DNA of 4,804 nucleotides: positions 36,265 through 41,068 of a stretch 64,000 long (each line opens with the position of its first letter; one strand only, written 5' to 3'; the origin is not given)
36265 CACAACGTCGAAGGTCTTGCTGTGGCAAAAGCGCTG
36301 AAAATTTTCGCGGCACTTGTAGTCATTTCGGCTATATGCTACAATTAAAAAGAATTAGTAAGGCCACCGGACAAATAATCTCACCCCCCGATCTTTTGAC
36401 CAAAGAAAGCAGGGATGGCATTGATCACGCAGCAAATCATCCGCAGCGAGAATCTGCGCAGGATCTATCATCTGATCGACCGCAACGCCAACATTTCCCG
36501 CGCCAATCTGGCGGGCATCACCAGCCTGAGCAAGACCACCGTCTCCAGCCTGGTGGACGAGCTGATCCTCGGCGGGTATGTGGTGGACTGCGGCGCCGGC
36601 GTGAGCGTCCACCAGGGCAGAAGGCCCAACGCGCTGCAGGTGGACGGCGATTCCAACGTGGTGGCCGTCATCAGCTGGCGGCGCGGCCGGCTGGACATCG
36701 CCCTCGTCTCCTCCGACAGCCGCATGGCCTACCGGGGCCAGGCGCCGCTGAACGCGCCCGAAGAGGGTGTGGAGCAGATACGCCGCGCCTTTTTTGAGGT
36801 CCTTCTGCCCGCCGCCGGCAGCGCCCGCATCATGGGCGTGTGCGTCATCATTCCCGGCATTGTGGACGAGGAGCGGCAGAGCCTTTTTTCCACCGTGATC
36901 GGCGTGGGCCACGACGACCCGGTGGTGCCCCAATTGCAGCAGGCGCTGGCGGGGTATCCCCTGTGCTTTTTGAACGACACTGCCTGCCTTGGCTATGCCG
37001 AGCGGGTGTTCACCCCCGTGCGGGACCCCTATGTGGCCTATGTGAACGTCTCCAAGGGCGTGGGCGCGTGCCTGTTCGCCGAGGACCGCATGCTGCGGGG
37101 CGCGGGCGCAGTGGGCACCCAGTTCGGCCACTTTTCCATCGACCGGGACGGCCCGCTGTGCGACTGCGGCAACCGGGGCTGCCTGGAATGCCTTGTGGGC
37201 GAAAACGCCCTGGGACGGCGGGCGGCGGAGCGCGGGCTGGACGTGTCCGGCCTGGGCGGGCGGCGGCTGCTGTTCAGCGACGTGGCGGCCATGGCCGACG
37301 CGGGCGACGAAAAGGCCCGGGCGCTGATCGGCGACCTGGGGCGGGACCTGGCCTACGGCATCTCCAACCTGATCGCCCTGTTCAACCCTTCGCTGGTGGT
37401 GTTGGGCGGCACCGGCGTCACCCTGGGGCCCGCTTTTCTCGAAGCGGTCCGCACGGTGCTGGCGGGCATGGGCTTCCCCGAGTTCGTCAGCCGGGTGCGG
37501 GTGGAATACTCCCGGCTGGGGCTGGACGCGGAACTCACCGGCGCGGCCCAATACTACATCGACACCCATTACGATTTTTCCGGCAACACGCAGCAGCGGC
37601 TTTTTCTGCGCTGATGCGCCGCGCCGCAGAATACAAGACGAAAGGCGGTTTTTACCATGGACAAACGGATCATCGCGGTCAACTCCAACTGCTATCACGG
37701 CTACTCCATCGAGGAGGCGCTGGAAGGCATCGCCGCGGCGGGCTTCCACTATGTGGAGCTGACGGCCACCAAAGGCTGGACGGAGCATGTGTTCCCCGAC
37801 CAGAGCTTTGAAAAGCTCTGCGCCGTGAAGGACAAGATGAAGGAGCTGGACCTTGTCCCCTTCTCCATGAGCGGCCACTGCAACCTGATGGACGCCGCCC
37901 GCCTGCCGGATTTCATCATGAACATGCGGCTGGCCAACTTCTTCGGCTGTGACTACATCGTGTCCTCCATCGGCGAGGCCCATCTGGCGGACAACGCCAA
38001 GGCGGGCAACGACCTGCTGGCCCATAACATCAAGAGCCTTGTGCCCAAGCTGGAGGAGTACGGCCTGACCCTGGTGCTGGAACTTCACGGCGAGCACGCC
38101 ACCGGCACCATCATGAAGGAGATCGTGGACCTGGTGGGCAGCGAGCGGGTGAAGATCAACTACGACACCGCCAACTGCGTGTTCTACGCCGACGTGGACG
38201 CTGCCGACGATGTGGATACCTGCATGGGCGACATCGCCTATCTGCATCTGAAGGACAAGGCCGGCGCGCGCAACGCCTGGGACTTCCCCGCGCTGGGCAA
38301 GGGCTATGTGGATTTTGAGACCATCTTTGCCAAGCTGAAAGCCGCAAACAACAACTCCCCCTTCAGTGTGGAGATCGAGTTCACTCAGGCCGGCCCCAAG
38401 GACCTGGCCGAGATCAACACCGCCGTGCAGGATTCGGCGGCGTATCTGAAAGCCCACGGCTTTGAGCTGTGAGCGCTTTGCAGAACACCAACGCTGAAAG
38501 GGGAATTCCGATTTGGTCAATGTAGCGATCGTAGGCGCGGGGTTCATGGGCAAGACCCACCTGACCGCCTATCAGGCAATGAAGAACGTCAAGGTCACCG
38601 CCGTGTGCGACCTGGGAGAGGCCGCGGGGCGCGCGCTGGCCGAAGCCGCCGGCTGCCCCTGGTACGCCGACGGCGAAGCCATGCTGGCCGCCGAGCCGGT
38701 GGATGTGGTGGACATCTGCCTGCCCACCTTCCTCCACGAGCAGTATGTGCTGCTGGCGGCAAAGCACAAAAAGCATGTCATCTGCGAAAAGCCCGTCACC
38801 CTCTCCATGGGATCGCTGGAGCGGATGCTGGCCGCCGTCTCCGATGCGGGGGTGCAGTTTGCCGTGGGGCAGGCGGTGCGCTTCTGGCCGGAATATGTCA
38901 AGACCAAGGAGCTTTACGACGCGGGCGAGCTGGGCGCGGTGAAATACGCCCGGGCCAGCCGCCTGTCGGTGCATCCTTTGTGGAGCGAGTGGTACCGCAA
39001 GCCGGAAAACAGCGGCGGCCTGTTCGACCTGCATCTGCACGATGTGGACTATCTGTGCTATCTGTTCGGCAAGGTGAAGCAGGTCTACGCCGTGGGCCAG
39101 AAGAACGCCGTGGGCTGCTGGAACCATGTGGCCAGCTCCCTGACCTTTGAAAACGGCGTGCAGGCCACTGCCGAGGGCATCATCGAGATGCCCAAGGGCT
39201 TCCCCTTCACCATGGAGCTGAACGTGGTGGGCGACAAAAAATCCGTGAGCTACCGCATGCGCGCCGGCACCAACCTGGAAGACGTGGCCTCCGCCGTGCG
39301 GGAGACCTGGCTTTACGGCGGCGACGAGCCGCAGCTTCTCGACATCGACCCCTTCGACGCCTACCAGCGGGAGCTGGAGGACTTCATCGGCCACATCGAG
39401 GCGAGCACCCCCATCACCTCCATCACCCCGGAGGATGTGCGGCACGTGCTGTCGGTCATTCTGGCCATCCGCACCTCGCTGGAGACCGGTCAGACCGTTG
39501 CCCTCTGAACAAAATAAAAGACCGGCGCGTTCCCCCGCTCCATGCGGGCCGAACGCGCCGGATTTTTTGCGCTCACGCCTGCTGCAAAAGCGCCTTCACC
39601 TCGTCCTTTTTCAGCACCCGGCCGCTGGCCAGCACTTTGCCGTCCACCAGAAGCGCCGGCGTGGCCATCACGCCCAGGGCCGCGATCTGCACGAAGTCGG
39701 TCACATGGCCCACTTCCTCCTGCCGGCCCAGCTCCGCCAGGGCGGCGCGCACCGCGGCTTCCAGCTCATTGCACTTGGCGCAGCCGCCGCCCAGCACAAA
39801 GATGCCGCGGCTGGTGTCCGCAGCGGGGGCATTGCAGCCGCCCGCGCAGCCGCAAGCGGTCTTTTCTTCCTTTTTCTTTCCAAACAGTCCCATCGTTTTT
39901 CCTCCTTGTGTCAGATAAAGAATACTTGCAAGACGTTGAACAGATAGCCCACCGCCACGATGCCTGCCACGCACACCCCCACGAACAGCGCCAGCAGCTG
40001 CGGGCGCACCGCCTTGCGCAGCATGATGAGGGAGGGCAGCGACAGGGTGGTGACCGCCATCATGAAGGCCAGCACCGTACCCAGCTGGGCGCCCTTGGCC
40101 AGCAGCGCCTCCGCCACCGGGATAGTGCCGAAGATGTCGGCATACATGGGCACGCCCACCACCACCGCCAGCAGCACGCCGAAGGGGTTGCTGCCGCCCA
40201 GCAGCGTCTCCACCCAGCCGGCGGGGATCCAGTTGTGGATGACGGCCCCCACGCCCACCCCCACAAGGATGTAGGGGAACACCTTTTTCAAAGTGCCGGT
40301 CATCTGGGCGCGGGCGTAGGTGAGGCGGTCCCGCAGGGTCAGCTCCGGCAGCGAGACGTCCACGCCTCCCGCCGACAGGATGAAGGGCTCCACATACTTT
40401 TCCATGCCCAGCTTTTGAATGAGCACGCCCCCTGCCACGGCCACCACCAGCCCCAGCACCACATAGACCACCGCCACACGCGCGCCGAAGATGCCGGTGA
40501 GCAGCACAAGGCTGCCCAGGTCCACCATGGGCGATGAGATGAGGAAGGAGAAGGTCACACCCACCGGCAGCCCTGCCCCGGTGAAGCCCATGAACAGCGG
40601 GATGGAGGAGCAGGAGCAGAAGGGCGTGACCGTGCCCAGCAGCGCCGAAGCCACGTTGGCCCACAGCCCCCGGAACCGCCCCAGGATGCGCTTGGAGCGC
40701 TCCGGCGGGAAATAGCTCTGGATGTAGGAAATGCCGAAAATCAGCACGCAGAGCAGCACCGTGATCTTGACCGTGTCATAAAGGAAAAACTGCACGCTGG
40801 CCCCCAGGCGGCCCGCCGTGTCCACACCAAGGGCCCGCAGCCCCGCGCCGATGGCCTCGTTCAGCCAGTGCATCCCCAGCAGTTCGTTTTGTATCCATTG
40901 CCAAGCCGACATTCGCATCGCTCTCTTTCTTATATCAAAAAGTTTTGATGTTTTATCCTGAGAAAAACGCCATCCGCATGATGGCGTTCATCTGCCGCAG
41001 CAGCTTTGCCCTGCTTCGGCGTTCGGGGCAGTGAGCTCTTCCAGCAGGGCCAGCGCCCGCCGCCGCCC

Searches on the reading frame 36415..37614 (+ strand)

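Call 41: search_protein_families(library=pfam, proteins=[window:36415-37614:+], max_evalue=0.001)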
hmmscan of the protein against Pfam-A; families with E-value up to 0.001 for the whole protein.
window:36415-37614:+ (399 aa): 2 families
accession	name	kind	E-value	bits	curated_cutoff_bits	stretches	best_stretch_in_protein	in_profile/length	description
PF00480.26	ROK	-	1.6e-36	126.8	22.9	1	93-380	11-290/294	ROK family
PF13412.12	HTH_24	-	1.8e-06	27.9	21.9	1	11-56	2-47/48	Winged helix-turn-helix DNA-binding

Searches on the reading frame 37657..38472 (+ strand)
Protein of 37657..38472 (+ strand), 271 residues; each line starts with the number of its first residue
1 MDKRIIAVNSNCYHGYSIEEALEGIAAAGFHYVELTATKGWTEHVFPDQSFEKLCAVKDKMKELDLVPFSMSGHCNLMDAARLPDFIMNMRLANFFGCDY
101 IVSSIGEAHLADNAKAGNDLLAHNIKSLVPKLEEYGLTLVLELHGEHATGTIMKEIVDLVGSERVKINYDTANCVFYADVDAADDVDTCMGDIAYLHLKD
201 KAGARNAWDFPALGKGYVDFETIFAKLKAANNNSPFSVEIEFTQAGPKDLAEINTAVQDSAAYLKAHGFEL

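Call 41: search_protein_families(library=pfam, proteins=[window:37657-38472:+], max_evalue=0.001)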
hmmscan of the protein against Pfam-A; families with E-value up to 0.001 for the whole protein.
window:37657-38472:+ (271 aa): 1 family
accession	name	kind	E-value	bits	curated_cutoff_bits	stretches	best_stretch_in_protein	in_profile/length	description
PF01261.30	AP_endonuc_2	-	1.3e-28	100.8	31.1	1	25-266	4-248/249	Xylose isomerase-like TIM barrel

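Call 85: search_protein_families(library=ncbifam, proteins=[window:37657-38472:+], max_evalue=0.00001)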
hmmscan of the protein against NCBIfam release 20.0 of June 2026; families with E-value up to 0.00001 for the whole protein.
window:37657-38472:+ (271 aa): 4 families
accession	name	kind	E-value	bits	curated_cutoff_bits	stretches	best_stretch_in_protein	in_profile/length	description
TIGR00542.1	hxl6Piso_put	equivalog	7e-08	32.1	272.15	1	120-258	130-266/279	L-ribulose-5-phosphate 3-epimerase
NF009689.0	PRK13210.1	subfamily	9.3e-08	31.6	200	1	114-264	125-275/286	L-ribulose-5-phosphate 3-epimerase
NF009688.0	PRK13209.1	subfamily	1.1e-07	31.1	317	1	119-257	134-270/286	L-ribulose-5-phosphate 3-epimerase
NF041099.2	keto_glucon_epim_IolO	equivalog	8.7e-06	25.2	300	0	90-253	99-259/269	5-keto-L-gluconate epimerase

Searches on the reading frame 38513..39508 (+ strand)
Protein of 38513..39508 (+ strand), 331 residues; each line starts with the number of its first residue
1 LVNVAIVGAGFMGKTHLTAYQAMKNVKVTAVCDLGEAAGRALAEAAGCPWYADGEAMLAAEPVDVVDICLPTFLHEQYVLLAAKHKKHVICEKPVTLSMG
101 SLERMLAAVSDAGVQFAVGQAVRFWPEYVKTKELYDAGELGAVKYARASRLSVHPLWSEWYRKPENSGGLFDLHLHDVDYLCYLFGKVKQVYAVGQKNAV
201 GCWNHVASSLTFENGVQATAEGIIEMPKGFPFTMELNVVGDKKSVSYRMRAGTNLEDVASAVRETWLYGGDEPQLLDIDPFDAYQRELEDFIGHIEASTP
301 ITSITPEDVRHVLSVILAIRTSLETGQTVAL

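Call 41: search_protein_families(library=pfam, proteins=[window:38513-39508:+], max_evalue=0.001)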
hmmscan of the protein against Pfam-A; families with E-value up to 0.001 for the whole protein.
window:38513-39508:+ (331 aa): 4 families
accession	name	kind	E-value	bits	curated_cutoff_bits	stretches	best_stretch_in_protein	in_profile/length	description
PF01408.29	GFO_IDH_MocA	-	4e-29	102.2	24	1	2-119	1-119/120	Oxidoreductase family, NAD-binding Rossmann fold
PF22725.1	GFO_IDH_MocA_C3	-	8.1e-18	65.1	27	1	128-245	1-123/124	GFO/IDH/MocA C-terminal domain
PF02894.22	GFO_IDH_MocA_C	-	5.5e-14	52.9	22.9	1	132-331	1-218/218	Oxidoreductase family, C-terminal alpha/beta domain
PF01113.26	DapB_N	-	0.00019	22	25.6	1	2-91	1-97/124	Dihydrodipicolinate reductase, N-terminus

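Call 85: search_protein_families(library=ncbifam, proteins=[window:38513-39508:+], max_evalue=0.00001)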
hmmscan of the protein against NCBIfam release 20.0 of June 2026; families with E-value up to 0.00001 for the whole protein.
window:38513-39508:+ (331 aa): 9 families
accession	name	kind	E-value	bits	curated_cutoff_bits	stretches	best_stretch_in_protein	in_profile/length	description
TIGR04380.1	myo_inos_iolG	equivalog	9.1e-45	153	355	1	1-329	1-329/330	inositol 2-dehydrogenase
NF040723.1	UDP-GlcNAcDh_Arch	equivalog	1.5e-38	133.1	450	1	3-319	2-297/302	UDP-N-acetylglucosamine 3-dehydrogenase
NF052479.1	LevoglcsnDh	equivalog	2.8e-24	85.5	650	1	2-195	4-212/386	levoglucosan dehydrogenase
NF052679.1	InsChiInosDhIolG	equivalog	3.3e-15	56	540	1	2-296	3-292/343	bifunctional inositol 2-dehydrogenase/D-chiro-inositol 1-dehydrogenase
NF041392.1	XylDh_Gfo6_Halo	equivalog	2.4e-13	49.6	350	1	2-185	17-212/350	D-xylose 1-dehydrogenase Gfo6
NF008607.0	PRK11579.1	subfamily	1.2e-10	41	330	1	2-190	5-194/346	oxidoreductase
NF058563.1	BT_2159_fam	equivalog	1.5e-09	37.3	650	1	2-180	1-178/350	disaccharide 3-dehydrogenase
NF007574.0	PRK10206.1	equivalog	1.2e-07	31.1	352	1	52-191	55-193/345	oxidoreductase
NF058561.1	BT_2158_fam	equivalog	2.2e-07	29.9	750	1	2-167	36-199/487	glycoside 3-dehydrogenase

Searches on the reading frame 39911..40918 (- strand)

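Call 41: search_protein_families(library=pfam, proteins=[window:39911-40918:-], max_evalue=0.001)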
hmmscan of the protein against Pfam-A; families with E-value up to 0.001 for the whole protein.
window:39911-40918:- (335 aa): 1 family
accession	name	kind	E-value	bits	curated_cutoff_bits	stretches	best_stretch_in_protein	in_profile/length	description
PF03773.19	ArsP_1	-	7.2e-57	193.2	32.3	1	41-328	5-293/294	Predicted permease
